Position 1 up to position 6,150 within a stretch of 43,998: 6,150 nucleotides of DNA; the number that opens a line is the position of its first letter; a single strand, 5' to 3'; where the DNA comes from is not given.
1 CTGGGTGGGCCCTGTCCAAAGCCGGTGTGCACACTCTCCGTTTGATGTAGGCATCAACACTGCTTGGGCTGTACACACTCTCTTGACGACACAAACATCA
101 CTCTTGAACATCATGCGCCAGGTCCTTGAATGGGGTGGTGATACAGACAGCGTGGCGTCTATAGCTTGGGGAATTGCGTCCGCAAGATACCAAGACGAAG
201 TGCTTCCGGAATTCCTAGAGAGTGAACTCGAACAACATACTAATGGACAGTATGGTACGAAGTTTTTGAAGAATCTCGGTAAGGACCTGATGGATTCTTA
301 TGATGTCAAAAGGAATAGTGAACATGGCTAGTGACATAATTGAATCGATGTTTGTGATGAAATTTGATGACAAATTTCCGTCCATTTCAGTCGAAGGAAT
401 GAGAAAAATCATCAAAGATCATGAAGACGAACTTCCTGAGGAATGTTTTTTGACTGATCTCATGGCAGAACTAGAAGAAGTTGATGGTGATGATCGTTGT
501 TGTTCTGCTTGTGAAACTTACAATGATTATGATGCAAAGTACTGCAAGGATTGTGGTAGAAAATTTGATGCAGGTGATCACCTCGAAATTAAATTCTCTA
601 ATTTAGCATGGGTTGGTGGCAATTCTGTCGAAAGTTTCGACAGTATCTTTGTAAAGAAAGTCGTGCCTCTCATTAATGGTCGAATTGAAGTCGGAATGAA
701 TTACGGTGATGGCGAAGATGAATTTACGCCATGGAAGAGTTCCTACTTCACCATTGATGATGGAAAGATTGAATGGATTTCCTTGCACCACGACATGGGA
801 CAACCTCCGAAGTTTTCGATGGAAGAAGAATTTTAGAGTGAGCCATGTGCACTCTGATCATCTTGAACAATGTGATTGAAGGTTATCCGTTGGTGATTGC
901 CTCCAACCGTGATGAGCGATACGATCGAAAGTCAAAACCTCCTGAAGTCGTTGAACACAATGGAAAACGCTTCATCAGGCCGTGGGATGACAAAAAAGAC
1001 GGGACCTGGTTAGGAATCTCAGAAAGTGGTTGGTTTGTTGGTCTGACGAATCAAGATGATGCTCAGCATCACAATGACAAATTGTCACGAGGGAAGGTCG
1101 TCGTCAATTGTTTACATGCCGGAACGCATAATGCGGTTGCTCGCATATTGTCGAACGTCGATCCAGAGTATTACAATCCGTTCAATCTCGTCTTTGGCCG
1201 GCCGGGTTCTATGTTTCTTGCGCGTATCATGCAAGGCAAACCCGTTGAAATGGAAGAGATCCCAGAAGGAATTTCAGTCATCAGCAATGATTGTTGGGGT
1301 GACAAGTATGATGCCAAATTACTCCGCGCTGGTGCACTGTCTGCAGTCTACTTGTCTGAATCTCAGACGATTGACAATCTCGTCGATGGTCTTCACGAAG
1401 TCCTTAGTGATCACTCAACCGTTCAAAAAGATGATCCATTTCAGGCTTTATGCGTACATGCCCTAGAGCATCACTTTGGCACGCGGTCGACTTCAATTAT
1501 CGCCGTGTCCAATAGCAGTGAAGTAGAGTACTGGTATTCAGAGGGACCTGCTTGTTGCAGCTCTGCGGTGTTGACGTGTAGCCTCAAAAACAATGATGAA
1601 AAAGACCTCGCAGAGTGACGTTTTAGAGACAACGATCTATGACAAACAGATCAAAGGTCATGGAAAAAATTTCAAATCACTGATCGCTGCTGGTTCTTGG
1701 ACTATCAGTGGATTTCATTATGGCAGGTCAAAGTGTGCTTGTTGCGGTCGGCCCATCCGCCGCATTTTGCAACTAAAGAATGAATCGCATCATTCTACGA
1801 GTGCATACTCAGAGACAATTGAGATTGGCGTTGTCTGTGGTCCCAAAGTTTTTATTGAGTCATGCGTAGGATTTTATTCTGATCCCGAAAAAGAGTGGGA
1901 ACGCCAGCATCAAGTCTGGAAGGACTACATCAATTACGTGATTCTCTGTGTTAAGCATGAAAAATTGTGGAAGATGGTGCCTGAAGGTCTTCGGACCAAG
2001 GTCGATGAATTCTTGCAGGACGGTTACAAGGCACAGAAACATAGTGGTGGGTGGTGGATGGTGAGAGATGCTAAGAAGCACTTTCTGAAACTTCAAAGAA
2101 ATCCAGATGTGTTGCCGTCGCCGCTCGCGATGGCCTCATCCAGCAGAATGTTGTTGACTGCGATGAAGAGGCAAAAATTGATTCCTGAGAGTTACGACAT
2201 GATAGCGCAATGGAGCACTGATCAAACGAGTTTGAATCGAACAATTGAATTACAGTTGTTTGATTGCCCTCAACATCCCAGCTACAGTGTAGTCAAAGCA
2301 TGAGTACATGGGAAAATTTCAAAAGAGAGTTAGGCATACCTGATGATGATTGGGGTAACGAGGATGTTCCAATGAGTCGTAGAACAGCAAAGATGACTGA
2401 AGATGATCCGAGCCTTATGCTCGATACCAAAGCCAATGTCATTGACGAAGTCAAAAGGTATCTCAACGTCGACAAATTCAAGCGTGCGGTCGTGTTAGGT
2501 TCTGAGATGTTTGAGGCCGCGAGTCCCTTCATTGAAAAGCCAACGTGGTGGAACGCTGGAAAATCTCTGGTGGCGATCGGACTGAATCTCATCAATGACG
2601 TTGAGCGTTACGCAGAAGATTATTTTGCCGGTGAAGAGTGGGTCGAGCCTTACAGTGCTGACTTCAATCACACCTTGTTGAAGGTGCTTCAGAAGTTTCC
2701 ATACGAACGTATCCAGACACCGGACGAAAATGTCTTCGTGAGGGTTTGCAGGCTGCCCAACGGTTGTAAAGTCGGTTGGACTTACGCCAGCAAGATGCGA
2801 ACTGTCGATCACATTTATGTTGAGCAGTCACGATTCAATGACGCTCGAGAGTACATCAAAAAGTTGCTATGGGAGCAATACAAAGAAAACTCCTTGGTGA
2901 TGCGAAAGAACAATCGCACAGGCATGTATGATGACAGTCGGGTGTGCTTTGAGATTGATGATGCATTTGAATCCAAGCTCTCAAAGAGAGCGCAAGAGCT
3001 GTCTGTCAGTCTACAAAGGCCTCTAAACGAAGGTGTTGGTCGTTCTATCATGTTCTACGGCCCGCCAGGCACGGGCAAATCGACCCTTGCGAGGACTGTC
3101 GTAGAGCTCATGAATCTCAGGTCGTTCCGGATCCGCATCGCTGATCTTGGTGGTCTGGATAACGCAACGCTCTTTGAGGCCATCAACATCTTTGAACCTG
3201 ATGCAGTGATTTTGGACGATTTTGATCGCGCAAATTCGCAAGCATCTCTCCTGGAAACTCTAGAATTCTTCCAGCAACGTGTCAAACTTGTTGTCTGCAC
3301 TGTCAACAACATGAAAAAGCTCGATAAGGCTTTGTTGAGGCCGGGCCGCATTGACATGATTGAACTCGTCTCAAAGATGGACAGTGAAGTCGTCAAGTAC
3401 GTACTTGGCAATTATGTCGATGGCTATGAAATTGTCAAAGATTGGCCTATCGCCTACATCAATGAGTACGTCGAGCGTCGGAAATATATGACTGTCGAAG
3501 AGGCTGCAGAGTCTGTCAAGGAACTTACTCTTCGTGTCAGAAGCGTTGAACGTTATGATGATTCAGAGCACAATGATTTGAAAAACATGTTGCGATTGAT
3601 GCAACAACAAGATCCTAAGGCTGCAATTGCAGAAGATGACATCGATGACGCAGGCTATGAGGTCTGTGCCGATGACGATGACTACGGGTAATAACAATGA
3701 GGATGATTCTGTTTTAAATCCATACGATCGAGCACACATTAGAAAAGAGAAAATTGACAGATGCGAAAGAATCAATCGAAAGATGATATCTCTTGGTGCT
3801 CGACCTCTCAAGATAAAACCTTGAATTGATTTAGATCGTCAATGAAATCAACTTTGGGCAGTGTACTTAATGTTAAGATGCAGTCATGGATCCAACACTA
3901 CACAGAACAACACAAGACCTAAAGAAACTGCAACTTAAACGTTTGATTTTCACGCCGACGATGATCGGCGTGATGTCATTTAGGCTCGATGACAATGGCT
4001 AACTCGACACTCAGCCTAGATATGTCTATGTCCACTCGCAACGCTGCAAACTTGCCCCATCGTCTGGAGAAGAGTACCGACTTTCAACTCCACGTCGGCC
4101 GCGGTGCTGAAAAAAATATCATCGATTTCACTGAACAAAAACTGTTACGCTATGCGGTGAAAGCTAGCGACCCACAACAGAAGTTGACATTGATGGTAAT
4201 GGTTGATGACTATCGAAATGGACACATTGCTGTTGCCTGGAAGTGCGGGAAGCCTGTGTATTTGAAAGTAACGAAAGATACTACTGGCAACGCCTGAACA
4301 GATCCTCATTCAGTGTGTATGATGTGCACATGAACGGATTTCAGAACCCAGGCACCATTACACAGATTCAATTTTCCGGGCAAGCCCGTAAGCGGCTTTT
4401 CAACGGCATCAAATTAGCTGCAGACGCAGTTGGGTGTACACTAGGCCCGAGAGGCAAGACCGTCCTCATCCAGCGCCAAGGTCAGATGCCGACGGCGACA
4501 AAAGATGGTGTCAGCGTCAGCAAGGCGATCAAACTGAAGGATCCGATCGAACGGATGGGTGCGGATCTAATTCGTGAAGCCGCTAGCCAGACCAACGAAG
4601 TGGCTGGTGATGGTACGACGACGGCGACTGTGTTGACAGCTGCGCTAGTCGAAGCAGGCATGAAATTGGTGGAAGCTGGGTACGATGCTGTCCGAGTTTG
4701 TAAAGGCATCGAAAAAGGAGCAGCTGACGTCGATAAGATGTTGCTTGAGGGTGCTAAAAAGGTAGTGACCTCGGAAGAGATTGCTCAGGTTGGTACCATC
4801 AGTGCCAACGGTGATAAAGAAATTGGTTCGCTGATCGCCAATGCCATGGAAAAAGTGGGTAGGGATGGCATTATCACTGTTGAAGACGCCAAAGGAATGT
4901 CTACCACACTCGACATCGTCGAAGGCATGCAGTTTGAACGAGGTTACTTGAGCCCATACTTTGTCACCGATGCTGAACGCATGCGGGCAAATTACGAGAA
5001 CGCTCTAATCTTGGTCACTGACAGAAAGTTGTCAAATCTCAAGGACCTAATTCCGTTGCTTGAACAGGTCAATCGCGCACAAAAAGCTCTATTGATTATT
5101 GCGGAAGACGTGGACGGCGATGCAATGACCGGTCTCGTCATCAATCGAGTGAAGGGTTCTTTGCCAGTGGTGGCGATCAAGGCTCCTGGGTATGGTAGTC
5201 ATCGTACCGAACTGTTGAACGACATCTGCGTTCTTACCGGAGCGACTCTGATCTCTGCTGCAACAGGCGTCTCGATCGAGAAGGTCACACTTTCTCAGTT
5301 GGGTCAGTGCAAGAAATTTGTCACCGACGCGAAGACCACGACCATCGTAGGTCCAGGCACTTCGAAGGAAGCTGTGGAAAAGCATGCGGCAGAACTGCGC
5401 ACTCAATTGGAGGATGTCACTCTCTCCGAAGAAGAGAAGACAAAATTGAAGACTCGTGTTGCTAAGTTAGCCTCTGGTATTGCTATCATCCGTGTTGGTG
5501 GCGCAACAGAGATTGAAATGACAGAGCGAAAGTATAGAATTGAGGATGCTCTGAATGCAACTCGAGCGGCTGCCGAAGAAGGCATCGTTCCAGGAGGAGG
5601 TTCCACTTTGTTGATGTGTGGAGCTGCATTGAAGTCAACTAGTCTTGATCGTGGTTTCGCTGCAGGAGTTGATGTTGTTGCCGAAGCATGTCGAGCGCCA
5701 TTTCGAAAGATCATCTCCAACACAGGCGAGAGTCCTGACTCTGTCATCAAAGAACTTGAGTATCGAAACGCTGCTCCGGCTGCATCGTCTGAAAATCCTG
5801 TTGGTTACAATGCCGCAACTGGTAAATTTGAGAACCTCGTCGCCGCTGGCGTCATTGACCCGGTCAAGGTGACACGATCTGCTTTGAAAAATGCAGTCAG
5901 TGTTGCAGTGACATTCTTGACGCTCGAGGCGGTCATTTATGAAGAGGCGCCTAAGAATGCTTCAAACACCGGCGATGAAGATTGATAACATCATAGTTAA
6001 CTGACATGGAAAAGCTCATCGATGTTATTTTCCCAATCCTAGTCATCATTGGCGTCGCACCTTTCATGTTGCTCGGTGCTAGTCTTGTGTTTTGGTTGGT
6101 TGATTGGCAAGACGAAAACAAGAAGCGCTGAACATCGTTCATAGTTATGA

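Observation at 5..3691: Coupled four-gene block ZnR protein / NRDE-TANGO2-like / Cys-rich protein / AAA+ ATPase, next to an ADP-ribosylglycohydrolase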

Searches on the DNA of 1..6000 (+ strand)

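Call 5: search_dna_similar(query=window:1-6000:+, collection=phages, mode=distant, max_rows=20)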
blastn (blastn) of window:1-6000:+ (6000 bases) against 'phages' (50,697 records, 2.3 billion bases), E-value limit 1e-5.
Records with a match: 67; places in all: 67; records where one place covers at least 80% of the query: 0.
Best place of each record, by identity: 60-80% 67.
By first word of the organism name: Vibrio 62; Salmonella 2; Listeria 2; Bacteriophage 1.
By host as written in the record: - 60; Homo sapiens 2; Listeria monocytogenes 2; Vibrio crassostreae 1; Vibrio alginolyticus AF-1 1; Vibrio parahaemolyticus LCU-VP51 1.
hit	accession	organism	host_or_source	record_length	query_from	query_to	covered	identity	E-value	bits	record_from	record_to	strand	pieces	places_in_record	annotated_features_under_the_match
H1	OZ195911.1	Vibrio phage K476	Seawater and oysters mix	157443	4774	5586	5%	70.7%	7e-12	151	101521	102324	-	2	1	chaperonin groEL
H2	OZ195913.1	Vibrio phage K474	Seawater and oysters mix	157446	4774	5586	5%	70.7%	7e-12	151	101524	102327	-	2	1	chaperonin groEL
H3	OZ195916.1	Vibrio phage K469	Seawater and oysters mix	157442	4774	5586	5%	70.7%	7e-12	151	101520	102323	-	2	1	chaperonin groEL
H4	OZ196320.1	Vibrio phage K452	Seawater and oysters mix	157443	4774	5586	5%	70.7%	7e-12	151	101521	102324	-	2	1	chaperonin groEL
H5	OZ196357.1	Vibrio phage K364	Seawater and oysters mix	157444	4774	5586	5%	70.7%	7e-12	151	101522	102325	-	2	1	chaperonin groEL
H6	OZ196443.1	Vibrio phage K475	Seawater and oysters mix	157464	4774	5586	5%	70.7%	7e-12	151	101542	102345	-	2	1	chaperonin groEL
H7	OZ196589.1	Vibrio phage K444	Seawater and oysters mix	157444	4774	5586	5%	70.7%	7e-12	151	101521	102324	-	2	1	chaperonin groEL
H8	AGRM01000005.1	Salmonella enterica subsp. houtenae str. ATCC BAA-1581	Homo sapiens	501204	4775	4961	3%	70.1%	2e-13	86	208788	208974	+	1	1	chaperonin GroL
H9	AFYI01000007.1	Salmonella enterica subsp. enterica serovar Infantis str. ...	Homo sapiens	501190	4775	4961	3%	69.0%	9e-11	77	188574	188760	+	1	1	chaperonin GroL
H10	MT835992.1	Bacteriophage sp.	human fecal samples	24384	5488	5603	2%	78.6%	4e-15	92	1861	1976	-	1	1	record has no annotation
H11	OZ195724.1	Vibrio phage D507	Seawater and oysters mix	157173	5476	5586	2%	75.9%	1e-9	74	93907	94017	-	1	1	chaperonin groEL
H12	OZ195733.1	Vibrio phage D509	Seawater and oysters mix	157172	5476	5586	2%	75.9%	1e-9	74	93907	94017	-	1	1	chaperonin groEL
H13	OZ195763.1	Vibrio phage D533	Seawater and oysters mix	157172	5476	5586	2%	75.9%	1e-9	74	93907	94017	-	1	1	chaperonin groEL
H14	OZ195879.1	Vibrio phage D508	Seawater and oysters mix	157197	5476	5586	2%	75.9%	1e-9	74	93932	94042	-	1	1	chaperonin groEL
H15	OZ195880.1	Vibrio phage D504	Seawater and oysters mix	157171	5476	5586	2%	75.9%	1e-9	74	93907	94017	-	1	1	chaperonin groEL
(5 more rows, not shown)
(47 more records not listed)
